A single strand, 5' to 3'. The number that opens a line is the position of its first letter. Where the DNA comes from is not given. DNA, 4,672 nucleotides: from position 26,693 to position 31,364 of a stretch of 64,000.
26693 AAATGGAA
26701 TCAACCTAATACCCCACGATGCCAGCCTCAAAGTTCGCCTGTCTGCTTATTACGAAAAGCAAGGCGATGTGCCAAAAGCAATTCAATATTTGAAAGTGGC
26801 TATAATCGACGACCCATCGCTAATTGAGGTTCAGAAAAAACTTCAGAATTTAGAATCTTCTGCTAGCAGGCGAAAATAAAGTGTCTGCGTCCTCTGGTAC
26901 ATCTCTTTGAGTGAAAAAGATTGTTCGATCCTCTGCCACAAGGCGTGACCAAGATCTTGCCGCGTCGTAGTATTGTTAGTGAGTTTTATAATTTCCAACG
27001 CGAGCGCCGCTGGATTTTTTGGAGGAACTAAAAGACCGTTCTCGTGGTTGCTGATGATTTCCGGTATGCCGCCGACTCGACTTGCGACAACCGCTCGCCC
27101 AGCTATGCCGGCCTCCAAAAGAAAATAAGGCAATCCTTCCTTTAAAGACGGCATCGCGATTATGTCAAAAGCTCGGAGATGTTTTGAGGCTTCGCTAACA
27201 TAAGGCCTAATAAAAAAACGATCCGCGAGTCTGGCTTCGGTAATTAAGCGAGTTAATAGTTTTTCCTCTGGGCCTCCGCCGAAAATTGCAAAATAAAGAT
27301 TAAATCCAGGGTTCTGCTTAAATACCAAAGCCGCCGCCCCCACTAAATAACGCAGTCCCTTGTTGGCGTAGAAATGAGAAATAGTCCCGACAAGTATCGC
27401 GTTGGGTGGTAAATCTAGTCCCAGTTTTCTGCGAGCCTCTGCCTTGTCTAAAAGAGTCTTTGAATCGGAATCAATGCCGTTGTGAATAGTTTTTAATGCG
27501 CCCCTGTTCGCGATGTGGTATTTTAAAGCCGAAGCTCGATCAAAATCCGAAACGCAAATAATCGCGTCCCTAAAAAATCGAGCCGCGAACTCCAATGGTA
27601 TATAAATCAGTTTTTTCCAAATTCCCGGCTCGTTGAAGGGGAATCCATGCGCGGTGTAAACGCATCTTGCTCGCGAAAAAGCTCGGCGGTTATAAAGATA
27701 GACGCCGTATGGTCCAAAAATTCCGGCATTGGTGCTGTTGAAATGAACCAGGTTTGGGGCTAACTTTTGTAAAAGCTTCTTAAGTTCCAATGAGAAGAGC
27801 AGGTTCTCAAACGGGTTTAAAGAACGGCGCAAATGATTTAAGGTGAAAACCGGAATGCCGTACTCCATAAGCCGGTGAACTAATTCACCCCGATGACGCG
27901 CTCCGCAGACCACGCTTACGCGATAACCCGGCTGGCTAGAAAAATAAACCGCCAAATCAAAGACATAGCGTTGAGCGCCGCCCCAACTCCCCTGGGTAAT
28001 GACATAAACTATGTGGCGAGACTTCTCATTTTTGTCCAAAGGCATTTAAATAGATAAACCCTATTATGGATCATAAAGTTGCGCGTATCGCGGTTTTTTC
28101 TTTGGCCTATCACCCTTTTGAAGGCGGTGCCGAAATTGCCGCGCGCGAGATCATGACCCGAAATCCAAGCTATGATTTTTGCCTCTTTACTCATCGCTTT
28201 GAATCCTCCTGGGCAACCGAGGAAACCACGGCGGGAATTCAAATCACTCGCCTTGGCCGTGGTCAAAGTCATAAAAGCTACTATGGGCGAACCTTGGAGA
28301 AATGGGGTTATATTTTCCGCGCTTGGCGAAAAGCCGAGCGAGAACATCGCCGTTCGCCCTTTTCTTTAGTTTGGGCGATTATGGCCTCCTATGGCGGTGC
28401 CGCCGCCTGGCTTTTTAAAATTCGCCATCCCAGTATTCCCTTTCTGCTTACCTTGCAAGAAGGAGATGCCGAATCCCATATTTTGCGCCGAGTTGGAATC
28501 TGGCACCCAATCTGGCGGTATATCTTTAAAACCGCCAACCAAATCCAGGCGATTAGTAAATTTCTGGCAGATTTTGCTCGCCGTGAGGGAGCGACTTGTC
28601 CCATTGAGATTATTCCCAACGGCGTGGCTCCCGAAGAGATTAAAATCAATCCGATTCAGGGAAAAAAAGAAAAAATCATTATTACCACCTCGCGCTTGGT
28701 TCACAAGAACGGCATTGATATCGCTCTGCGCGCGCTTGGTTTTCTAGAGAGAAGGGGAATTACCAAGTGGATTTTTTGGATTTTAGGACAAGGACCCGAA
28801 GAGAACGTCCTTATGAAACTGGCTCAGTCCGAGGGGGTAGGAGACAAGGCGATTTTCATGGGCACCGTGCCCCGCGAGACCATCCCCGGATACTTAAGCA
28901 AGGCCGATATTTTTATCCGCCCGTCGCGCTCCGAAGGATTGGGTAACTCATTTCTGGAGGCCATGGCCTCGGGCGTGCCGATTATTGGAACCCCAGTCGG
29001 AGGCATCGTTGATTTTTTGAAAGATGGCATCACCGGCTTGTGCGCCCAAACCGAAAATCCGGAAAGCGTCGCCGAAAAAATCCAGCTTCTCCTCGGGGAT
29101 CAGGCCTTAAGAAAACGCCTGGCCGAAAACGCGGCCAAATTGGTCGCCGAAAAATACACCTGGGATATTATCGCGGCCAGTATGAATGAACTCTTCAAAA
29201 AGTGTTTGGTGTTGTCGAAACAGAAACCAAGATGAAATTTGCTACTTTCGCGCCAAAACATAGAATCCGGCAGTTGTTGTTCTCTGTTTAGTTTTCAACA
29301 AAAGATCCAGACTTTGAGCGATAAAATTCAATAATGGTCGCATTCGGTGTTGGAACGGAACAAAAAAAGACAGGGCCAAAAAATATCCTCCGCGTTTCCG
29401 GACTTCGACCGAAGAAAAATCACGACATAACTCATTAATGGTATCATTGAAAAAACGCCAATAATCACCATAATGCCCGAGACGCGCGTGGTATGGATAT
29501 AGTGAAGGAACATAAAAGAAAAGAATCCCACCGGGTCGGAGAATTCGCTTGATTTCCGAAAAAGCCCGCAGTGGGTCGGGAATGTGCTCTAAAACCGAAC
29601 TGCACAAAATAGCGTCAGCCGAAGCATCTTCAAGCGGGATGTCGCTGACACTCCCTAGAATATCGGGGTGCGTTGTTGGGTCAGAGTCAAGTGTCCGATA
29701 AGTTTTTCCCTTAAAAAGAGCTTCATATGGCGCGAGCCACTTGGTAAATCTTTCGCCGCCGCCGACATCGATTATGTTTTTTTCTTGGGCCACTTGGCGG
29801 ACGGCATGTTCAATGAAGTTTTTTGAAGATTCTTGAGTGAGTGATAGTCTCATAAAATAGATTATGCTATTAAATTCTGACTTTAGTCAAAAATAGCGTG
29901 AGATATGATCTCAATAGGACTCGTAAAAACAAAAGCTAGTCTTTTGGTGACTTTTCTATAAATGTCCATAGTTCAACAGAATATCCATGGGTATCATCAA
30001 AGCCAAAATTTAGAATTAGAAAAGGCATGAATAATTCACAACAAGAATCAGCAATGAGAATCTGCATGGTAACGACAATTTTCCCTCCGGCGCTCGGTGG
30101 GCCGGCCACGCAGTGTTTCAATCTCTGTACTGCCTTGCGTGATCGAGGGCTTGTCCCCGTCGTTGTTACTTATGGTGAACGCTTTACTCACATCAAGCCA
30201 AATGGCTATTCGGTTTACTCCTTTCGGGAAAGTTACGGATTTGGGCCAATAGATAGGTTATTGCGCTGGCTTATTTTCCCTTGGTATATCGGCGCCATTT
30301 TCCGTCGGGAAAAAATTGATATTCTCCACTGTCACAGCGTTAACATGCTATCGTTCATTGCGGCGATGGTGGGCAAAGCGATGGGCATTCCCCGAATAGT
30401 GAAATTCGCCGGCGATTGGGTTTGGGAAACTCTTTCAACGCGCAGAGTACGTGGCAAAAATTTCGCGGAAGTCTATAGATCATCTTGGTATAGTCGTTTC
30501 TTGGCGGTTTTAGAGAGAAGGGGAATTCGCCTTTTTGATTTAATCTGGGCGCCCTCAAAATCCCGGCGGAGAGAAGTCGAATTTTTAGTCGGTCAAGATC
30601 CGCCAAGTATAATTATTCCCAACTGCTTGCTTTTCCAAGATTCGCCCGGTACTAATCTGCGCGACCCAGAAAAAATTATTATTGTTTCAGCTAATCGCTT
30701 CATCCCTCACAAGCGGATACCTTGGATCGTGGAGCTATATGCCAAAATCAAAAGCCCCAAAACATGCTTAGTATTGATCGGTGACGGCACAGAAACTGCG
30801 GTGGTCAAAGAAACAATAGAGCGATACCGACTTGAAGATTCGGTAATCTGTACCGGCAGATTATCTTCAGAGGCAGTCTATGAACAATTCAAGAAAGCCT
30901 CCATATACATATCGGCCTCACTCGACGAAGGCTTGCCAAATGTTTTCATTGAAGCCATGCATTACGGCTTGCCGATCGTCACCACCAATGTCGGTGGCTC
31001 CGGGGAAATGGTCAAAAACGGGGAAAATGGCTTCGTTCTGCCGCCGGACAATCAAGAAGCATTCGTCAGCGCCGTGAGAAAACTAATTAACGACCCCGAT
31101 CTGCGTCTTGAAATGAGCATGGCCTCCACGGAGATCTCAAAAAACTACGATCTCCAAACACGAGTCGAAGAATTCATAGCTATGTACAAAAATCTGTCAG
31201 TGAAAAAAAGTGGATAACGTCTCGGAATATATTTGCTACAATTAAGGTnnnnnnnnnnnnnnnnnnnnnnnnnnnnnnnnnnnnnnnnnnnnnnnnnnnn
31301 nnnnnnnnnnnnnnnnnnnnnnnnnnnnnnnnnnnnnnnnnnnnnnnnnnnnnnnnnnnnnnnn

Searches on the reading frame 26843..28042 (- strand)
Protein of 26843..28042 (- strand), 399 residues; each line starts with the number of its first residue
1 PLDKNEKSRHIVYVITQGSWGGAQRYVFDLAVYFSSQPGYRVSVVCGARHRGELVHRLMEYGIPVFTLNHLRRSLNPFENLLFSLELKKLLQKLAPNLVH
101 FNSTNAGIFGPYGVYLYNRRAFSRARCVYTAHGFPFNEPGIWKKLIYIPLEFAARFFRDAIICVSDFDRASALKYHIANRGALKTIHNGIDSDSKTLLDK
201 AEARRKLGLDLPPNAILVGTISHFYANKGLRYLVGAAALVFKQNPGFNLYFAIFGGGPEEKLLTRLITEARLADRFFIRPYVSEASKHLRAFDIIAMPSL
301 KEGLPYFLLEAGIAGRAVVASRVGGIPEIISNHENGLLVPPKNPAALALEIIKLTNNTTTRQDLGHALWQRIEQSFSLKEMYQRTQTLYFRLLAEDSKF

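Call 86: search_protein_families(library=pfam, proteins=[window:26843-28042:-], max_evalue=0.00001)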
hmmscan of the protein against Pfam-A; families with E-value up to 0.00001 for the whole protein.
window:26843-28042:- (399 aa): 5 families
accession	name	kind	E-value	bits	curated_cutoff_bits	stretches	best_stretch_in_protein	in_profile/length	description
PF13692.12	Glyco_trans_1_4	-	3.1e-29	102.5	27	1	218-357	4-142/142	Glycosyl transferases group 1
PF00534.26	Glycos_transf_1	-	9.5e-28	97.3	26.4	1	203-365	5-166/172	Glycosyl transferases group 1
PF13439.12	Glyco_transf_4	-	7.1e-18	65.6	28.5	1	20-193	1-169/170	Glycosyltransferase Family 4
PF13579.12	Glyco_trans_4_4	-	1.8e-10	41.8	29.7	1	21-189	1-158/158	Glycosyl transferase 4-like domain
PF13477.12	Glyco_trans_4_2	-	1.5e-06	28.8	23.4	1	25-138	11-113/139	Glycosyl transferase 4-like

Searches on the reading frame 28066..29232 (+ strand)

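Call 86: search_protein_families(library=pfam, proteins=[window:28066-29232:+], max_evalue=0.00001)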
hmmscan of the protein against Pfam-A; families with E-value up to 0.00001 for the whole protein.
window:28066-29232:+ (389 aa): 6 families
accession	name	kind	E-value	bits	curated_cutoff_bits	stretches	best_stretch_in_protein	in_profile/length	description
PF00534.26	Glycos_transf_1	-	1.5e-39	135.7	26.4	1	198-358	11-171/172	Glycosyl transferases group 1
PF13692.12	Glyco_trans_1_4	-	1.7e-31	109.8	27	1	203-345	2-142/142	Glycosyl transferases group 1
PF20706.3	GT4-conflict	-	1.7e-12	47.5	26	1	153-372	143-384/385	Family 4 Glycosyltransferase in conflict systems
PF13524.12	Glyco_trans_1_2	-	9.2e-10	39.1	25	1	261-371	28-140/144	Glycosyl transferase-like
PF13439.12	Glyco_transf_4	-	1.9e-09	38.2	28.5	1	40-190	24-169/170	Glycosyltransferase Family 4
PF13579.12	Glyco_trans_4_4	-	3.2e-09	37.8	29.7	1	35-186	18-158/158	Glycosyl transferase 4-like domain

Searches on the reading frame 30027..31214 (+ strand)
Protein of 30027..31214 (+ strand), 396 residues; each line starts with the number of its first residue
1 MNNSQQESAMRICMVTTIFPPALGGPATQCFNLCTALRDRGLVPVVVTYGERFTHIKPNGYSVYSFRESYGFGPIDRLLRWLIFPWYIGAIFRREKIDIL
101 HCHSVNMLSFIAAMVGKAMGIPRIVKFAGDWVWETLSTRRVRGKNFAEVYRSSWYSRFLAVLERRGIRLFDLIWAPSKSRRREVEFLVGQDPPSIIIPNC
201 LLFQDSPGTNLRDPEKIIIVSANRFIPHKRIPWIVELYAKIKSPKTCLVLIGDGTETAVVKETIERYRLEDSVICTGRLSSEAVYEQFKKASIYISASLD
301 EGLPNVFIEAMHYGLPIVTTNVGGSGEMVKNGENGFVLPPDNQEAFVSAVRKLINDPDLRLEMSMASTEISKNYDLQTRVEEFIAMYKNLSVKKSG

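Call 86: search_protein_families(library=pfam, proteins=[window:30027-31214:+], max_evalue=0.00001)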
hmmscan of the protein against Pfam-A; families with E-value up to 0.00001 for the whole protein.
window:30027-31214:+ (396 aa): 4 families
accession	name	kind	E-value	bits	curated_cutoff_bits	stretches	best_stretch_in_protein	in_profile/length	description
PF00534.26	Glycos_transf_1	-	7.5e-37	126.9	26.4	1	210-366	9-168/172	Glycosyl transferases group 1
PF13692.12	Glyco_trans_1_4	-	1.4e-29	103.6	27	1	218-356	3-142/142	Glycosyl transferases group 1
PF13579.12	Glyco_trans_4_4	-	1.4e-17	65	29.7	1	24-199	1-157/158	Glycosyl transferase 4-like domain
PF13439.12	Glyco_transf_4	-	1.5e-14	54.8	28.5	1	24-199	2-164/170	Glycosyltransferase Family 4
